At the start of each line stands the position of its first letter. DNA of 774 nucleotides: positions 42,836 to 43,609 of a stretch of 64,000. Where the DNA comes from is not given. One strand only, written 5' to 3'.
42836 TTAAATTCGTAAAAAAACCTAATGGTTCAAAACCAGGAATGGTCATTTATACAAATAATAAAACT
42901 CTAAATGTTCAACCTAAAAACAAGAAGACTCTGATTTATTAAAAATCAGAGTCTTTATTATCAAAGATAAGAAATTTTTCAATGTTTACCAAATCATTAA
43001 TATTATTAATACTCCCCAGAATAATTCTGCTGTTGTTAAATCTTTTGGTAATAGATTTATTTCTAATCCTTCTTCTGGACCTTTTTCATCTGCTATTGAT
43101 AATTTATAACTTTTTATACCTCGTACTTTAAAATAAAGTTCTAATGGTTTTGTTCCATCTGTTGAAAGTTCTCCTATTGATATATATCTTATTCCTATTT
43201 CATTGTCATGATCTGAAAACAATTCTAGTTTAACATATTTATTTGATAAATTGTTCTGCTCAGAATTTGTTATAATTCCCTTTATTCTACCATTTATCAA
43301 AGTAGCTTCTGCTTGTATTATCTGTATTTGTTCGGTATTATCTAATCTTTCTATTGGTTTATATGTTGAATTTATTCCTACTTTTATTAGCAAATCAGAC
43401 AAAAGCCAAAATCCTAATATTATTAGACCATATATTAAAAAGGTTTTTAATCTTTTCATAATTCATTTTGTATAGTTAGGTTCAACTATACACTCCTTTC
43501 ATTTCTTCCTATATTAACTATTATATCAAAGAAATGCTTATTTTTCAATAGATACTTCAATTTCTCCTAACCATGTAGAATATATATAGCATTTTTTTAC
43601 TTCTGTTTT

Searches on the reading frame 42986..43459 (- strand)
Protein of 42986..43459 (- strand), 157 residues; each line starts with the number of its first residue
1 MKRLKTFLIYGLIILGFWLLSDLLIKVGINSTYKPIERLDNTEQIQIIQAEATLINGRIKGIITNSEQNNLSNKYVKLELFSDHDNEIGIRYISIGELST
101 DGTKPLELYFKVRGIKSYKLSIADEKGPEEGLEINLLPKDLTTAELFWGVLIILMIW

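Call 88: find_encoding_contigs(protein=window:42986-43459:-, flank=10000, max_places=1)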
Protein window:42986-43459:- (157 aa): 6 contigs read that carry it; 1 place shown.
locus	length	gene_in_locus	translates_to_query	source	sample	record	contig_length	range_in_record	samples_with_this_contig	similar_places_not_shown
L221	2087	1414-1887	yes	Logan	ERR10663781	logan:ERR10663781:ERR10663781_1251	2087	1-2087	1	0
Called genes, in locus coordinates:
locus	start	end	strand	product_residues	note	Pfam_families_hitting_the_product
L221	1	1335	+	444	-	?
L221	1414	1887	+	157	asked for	-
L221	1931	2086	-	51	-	?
